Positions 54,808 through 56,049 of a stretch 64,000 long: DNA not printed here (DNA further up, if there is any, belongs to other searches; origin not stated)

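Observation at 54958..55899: No recognisable small terminase; a fiber-like 313-aa gene occupies the gene 16 slot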

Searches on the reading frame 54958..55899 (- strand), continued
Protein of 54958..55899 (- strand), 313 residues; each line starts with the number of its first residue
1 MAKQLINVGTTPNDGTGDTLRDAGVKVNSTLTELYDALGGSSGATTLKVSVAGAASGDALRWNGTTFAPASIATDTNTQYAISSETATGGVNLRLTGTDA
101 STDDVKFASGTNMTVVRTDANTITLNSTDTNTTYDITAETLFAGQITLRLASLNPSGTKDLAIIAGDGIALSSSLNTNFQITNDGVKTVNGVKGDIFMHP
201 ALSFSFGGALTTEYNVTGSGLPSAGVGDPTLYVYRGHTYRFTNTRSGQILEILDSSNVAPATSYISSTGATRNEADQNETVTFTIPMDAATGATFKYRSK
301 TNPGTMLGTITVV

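Call 66: get_annotated_region(hit=H141, flank=5000)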
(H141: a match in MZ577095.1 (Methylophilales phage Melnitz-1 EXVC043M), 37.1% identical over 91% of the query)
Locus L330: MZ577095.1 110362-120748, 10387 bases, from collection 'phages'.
description: Methylophilales phage Melnitz-1 EXVC043M, complete genome.
organism: Methylophilales phage Melnitz-1 EXVC043M (NCBI taxid 2832339)
taxonomy: Viruses; Duplodnaviria; Heunggongvirae; Uroviricota; Caudoviricetes; Kyanoviridae
host: Methylophilales_sp._H5P1; source: -; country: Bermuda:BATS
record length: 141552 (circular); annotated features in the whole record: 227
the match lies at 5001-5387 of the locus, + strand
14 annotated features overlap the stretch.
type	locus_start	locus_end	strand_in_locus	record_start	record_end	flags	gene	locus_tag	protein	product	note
CDS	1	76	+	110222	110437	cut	-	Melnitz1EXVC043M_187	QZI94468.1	tail fiber protein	-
CDS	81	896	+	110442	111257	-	-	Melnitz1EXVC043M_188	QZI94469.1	virus neck protein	-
CDS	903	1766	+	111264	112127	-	-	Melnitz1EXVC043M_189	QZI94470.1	virus neck protein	-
CDS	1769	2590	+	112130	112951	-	-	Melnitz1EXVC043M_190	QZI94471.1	proximal tail sheath stabilization protein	-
CDS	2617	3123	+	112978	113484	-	-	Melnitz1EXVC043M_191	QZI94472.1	hypothetical protein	-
CDS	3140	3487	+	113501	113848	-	-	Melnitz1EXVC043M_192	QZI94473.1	hypothetical protein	-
CDS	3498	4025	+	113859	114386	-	-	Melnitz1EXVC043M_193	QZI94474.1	hypothetical protein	-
CDS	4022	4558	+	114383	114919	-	-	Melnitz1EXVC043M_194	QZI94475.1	hypothetical protein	-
CDS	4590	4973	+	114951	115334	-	-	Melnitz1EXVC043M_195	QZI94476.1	tail assembly chaperone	-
CDS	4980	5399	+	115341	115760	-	-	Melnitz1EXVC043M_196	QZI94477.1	TerS protein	-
CDS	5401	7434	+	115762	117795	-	-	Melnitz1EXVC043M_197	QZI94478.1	F5/8 type C domain protein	-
CDS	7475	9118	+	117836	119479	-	-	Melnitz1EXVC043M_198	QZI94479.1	TerL protein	-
CDS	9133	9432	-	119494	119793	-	-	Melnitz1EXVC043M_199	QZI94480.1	hypothetical protein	-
CDS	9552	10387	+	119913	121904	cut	-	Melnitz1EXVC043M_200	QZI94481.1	tail sheath protein subtilisin-like domain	-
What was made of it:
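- Closest known: Methylophilales phage Melnitz. Same: A large beta-rich, non-packaging gene (677-aa F5/8 type C domain protein) lies directly upstream of TerL, so this interval accepts structural-looking inserts (call 66).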

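Call 67: get_annotated_region(hit=H22, flank=8000)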
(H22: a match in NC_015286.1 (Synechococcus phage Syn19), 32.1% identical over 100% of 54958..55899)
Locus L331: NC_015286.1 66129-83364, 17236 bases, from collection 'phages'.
description: Synechococcus phage Syn19, complete genome.
organism: Synechococcus phage Syn19 (NCBI taxid 445684)
taxonomy: Viruses; Duplodnaviria; Heunggongvirae; Uroviricota; Caudoviricetes; Kyanoviridae; Pontusvirus; Pontusvirus syn19
host: Synechococcus sp. WH8109; source: Sargasso Sea; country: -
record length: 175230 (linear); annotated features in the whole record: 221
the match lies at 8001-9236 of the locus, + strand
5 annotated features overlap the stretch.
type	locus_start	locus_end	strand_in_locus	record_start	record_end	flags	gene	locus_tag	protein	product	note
CDS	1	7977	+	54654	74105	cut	-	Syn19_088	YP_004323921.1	virion structural protein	T4-LIKE GC: 969; similar to Synechococcus phage S-SM1 protein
CDS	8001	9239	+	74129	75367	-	gp9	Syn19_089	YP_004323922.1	baseplate wedge tail fiber protein connector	T4-LIKE GC: 398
CDS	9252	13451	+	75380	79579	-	-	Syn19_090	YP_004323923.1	baseplate wedge subunit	T4-LIKE GC: 399; similar to Synechococcus phage S-SM1 protein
CDS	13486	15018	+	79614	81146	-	gp8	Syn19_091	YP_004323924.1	baseplate wedge subunit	T4-LIKE GC: 108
CDS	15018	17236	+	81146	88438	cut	-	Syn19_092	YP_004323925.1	VrlC protein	T4-LIKE GC: 400; similar to Synechococcus phage S-SM1 protein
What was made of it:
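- On Cyanophage gp9-like connector (phrog_677): In Syn19 it lies between the giant structural protein and a 1399-aa baseplate wedge subunit, followed by gp8 (call 67).
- Closest known: Cyanophage 'gp9 baseplate wedge tail fibre connector'. Different: It is encoded between gp15 and gp17, whereas Syn19 gp9 lies between a 6484-aa structural protein and a 1399-aa protein annotated as a baseplate wedge subunit, followed by gp8 (call 67).
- The cyanophage orthologue is encoded inside the baseplate module (call 67).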

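Call 74: find_encoding_contigs(protein=P0013, flank=2500, max_places=2)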
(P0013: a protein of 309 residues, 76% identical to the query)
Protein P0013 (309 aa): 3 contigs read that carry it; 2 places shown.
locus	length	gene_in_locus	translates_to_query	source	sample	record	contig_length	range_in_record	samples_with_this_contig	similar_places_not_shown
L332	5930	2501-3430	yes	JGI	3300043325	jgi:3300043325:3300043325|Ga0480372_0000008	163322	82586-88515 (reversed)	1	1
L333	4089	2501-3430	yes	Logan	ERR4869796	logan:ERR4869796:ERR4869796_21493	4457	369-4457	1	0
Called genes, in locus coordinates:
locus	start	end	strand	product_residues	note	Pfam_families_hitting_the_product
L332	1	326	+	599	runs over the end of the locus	-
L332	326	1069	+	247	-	PF26809:Phage_T4_gp13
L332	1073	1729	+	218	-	PF11649:T4_neck-protein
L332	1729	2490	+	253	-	PF16724:T4-gp15_tss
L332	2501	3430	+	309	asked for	PF07880:T4_gp9_10_N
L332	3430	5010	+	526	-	PF05876:GpA_ATPase (weak), PF03237:Terminase_6N, PF17289:Terminase_6C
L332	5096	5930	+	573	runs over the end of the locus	PF22671:Gp18_domIII_N, PF04984:Phage_sheath_1, PF17482:Phage_sheath_1C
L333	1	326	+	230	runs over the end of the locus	?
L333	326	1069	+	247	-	PF26809:Phage_T4_gp13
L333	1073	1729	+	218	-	PF11649:T4_neck-protein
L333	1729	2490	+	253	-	PF16724:T4-gp15_tss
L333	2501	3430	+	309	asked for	PF07880:T4_gp9_10_N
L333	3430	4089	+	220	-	?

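Call 75: find_encoding_contigs(protein=P0135, flank=2500, max_places=2)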
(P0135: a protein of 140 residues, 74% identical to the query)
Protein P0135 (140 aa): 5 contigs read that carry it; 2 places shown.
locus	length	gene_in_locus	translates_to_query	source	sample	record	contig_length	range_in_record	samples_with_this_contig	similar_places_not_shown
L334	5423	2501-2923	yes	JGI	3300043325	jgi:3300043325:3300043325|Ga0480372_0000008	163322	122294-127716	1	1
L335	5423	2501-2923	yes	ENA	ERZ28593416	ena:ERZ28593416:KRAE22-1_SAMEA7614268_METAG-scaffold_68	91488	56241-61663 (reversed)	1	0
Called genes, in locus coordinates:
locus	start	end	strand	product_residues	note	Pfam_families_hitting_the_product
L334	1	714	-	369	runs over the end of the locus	PF11091:T4_tail_cap (faint)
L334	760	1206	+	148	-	PF08722:Tn7_TnsA-like_N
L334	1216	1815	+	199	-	PF26869:Phage_T4_gp2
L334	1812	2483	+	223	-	PF23849:Phage_TTP_2, PF06841:Phage_T4_gp19 (weak)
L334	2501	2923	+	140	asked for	PF11053:DNA_Packaging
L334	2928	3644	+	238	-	PF12322:T4_baseplate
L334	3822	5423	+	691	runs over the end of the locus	-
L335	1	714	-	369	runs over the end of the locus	PF11091:T4_tail_cap (faint)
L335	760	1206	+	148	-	PF08722:Tn7_TnsA-like_N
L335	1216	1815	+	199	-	PF26869:Phage_T4_gp2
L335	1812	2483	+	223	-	PF23849:Phage_TTP_2, PF06841:Phage_T4_gp19 (weak)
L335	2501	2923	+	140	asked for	PF11053:DNA_Packaging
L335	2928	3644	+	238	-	PF12322:T4_baseplate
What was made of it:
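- Ga0480372_0000008 (163 kb) has X (76% identity) at 85.1-86.0 kb and gp16 at 124.8 kb (calls 74, 75).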

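Call 77: predict_structure(alignment_id=A1)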
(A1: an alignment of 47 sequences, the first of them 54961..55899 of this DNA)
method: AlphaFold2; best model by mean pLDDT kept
length: 313 residues; sequences in the alignment: 47
mean_pLDDT: 73.2   pTM: 0.41
mean pLDDT of the five models: 73.2, 71.1, 70.9, 68.1, 66.6
residues with pLDDT >= 90: 90; 70-90: 89; 50-70: 99; < 50: 35
segments of 3 or more residues with pLDDT < 50: 1-19, 28-31, 187-191
pLDDT, mean of each block of 10 residues (from residue 1): 33 42 53 52 57 72 73 58 65 74 71 69 67 63 75 69 75 66 55 52 91 89 87 93 96 94 93 97 93 94 94 91
secondary structure, 60 per line:
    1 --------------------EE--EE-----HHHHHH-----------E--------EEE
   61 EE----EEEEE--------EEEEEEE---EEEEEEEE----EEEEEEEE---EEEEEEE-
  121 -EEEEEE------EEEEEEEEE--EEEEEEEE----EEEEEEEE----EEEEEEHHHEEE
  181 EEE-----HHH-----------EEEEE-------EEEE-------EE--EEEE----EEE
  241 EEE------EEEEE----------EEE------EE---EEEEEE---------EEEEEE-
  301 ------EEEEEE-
elements in order: H32-37 E58-62 E67-71 E80-86 E90-97 E102-109 E113-119 E122-127 E134-142 E145-152 E157-164 E169-174 E178-183 E203-207 E215-218 E230-233 E238-243 E250-254 E265-267 E279-284 E294-299 E307-312
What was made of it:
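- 55345..55728 (-): X residues about 58-185: two tandem beta-strand repeat units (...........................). All-beta in the AlphaFold model, pLDDT 55-75 (call 77).
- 54961..55302 (-): X residues about 200-313: cupredoxin-fold C-terminal domain in which three of the four copper ligands are lost (Gln/Ser/Asn/Met instead of His/Cys/His/Met). pLDDT 87-97 (call 77).
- On T4 gp16-type small terminase (X as candidate): X is 313 aa. The model is all-beta apart from one 6-residue helix (call 77).
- On T4 gp9 proper (long-tail-fibre socket): Only a monomer model was made, and the N-terminus has pLDDT below 50 (call 77).
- The N-terminal 20 residues and the repeat region of the model have low confidence (call 77).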

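Call 79: fold_search(model_id=the predicted structure, library=pdb)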
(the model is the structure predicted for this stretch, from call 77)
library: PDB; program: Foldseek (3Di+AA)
matches with E <= 10: 1314; with E <= 0.001: 7
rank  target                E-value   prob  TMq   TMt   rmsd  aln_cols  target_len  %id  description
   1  2dv6_A                4.0e-05  1.00  0.23  0.18   5.8       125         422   18  Crystal structure of nitrite reductase from Hyphomicrobium denitrificans (released 2007-02-20)
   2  6tfo_B                5.8e-05  1.00  0.25  0.19   5.2       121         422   17  Crystal structure of as isolated three-domain copper-containing nitrite reductase from Hyphomicrobium denitrificans st (released 2020-06-10)
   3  6tfo_C                1.0e-04  1.00  0.24  0.19   5.5       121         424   17  Crystal structure of as isolated three-domain copper-containing nitrite reductase from Hyphomicrobium denitrificans st (released 2020-06-10)
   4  2azu_A                2.9e-04  1.00  0.24  0.52   4.5       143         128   11  X-RAY CRYSTAL STRUCTURE OF THE TWO SITE-SPECIFIC MUTANTS HIS35*GLN AND HIS35*LEU OF AZURIN FROM PSEUDOMONAS AERUGINOSA (released 1993-07-15)
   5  6vow                  4.7e-04  0.98  0.20  0.16  17.1       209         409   14  Crystal structure of multi-copper oxidase from Pseudomonas Thermotolerans (released 2021-02-03)
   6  6xj0                  7.3e-04  0.99  0.22  0.14  19.3       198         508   11  Crystal structure of multi-copper oxidase from Pediococcus pentosaceus (released 2021-03-10)
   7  1aaj                  8.5e-04  1.00  0.21  0.52   4.0       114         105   15  CRYSTAL STRUCTURE ANALYSIS OF AMICYANIN AND APOAMICYANIN FROM PARACOCCUS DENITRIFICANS AT 2.0 ANGSTROMS AND 1.8 ANGSTROM (released 1993-10-31)
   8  9rcj_B                1.0e-03  0.99  0.23  0.16  19.7       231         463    7  Laccase (multicopper oxidase) from Pediococcus pentosaceus 4618 mutant M455A-M456A soaked with Copper 20 seconds (released 2025-11-19)
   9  6y7d_A                1.1e-03  0.98  0.21  0.12  17.9       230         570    8  Pseudomonas stutzeri nitrous oxide reductase mutant, H433A (released 2021-01-27)
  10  3ply_A                1.2e-03  1.00  0.22  0.56   4.8       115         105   13  Structure of Oxidized P96G Mutant of Amicyanin (released 2011-02-09)
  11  5fc9_A                1.2e-03  1.00  0.20  0.56   5.7        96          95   16  Novel Purple Cupredoxin from Nitrosopumilus maritimus (released 2016-05-11)
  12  9buh_Al               1.2e-03  1.00  0.22  0.29   6.8       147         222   10  Cryo-EM structure of respiratory supercomplex I III IV (released 2025-05-21)
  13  9i6f_B                1.3e-03  1.00  0.21  0.28   7.8       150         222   13  Cryo-EM structure of HIGD2A bound complex IV (released 2025-12-03)
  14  8z59_B                1.3e-03  0.96  0.20  0.15  19.3       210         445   11  The X-Ray crystal structure of multicopper oxidase from Sulfurimonas sp. (released 2025-02-19)
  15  6mf0_A                1.4e-03  0.97  0.19  0.06  17.9       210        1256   11  Crystal Structure Determination of Human/Porcine Chimera Coagulation Factor VIII (released 2019-09-11)
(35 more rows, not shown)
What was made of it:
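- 54961..55302 (-): Foldseek against PDB gives probability 1.00 to the nitrite reductase cupredoxin domain, azurin, amicyanin and plastocyanin (call 79).
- On Type-1 (blue) copper cupredoxin: Foldseek probability 1.00 to the nitrite reductase N-terminal domain, azurin, amicyanin and plastocyanin; TM-score normalised to target 0.5-0.6 for the single-domain proteins (call 79).
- Closest known: Single-domain cupredoxins. Same: The fold of X residues about 200-313 (call 79).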

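Call 80: search_solved_structures(query=A1, max_evalue=1, show_alignments=3)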
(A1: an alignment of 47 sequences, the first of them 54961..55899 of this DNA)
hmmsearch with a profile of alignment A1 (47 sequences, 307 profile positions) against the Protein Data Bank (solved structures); distinct sequences matched with E-value up to 1: 8.
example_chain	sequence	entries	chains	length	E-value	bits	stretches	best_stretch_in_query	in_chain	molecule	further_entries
5hx2_G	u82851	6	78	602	2e-11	46.7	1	3-44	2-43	Baseplate wedge protein gp10 | gp10, baseplate wedge protein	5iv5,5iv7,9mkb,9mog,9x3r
2fl8_A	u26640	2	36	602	2.1e-11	46.7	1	3-44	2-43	Baseplate structural protein Gp10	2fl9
9f4a_FA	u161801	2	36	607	4.7e-09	38.9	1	3-42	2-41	Baseplate wedge protein gp10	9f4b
9f4a_LN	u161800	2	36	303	6.8e-08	35.1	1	2-107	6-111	Baseplate wedge tail fiber connector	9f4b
1pdp_A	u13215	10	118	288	3.9e-07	32.6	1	3-82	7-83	Baseplate structural protein Gp9 | PROTEIN (BACTERIOPHAGE T4 GENE PRODUCT 9 (GP9)) | Baseplate wedge protein gp9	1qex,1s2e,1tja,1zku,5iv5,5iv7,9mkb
4fmr_A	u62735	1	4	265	0.071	15.4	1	29-125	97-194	uncharacterized hypothetical protein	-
7a9y_BBB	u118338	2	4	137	0.62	12.3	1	28-77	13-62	Cellular retinoic acid-binding protein 1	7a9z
1cbi_A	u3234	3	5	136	0.64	12.2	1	28-77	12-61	CELLULAR RETINOIC ACID BINDING PROTEIN I | CELLULAR RETINOIC ACID BINDING PROTEIN TYPE I | PROTEIN (CRABP-I)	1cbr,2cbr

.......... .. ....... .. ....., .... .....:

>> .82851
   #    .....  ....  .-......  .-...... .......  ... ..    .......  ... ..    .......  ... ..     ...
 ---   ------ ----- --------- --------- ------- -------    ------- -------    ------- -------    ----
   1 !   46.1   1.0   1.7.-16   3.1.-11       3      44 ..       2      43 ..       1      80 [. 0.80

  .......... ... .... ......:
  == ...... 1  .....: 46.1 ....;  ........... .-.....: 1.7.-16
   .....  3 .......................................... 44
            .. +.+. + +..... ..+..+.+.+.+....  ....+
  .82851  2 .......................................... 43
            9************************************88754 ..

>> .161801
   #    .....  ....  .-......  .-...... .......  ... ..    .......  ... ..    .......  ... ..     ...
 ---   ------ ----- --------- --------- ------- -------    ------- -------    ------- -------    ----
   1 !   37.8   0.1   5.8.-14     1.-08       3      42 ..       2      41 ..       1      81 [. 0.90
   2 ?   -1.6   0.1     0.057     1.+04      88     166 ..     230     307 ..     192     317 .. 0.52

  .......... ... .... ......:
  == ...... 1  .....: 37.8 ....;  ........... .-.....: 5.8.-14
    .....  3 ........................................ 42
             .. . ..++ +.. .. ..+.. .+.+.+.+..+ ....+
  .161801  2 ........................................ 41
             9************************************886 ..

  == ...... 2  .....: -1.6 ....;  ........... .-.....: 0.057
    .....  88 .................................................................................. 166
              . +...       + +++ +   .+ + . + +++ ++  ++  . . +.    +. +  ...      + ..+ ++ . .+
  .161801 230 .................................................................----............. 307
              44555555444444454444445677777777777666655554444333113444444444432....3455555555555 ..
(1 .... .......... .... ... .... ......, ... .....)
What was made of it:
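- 55765..55899 (-): X residues about 1-45: gp9/gp10 N-terminal attachment motif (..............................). The family profile matches solved T4 gp10 residues 2-43 (E 2e-11), a T4-like 'baseplate wedge tail fiber connector' (E 7e-8) and T4 gp9 residues 7-83 (E 4e-7) (call 80).
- On PF07880 T4 gp9/gp10 N-terminal domain family: The profile matches T4 gp10 residues 2-43 at E 2e-11 and gp9 residues 7-83 at E 4e-7 (call 80).
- On T4 gp9 proper (long-tail-fibre socket): The sequence match stops at about residue 80-107 (call 80).
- The only homology to proteins of known location is to the gp9 and gp10 N-termini, which sit on the baseplate wedge (call 80).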

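Call 84: find_related_loci(query=L216:111-1340:+, collection=viral_contigs, flank=8000)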
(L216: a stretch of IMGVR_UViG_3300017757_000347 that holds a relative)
Query L216:111-1340:+ (409 aa) in viral_contigs; peptide patterns used: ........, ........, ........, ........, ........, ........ (x = any residue, [..] = any of these).
77 stretches matched a pattern; 27 encode a relative of the query (tblastn E <= 1e-3); 27 distinct loci.
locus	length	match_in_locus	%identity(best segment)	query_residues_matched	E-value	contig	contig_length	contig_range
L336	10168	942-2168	100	1-409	0e+0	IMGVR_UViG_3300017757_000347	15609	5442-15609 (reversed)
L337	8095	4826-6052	100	1-409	0e+0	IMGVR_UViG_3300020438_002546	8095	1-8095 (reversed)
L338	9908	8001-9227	99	1-409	0e+0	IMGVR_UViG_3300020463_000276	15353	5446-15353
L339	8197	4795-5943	86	18-400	0e+0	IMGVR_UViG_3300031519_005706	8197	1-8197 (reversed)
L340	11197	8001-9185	83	5-405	0e+0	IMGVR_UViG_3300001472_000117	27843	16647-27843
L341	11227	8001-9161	83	19-405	0e+0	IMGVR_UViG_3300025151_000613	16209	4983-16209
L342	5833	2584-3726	80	17-397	0e+0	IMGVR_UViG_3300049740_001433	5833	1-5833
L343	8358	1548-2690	80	17-397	0e+0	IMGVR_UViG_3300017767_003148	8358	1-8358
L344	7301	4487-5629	80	17-397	0e+0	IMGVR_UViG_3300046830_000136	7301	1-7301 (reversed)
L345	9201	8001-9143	80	17-397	0e+0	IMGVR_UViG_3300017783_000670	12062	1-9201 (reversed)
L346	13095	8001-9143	80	17-397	0e+0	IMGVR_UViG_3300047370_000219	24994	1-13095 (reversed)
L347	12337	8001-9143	80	17-397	0e+0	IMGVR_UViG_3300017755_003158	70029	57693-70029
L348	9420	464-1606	80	17-397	0e+0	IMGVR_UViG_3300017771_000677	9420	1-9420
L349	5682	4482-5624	80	17-397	0e+0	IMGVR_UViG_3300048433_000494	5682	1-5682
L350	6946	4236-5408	78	15-405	0e+0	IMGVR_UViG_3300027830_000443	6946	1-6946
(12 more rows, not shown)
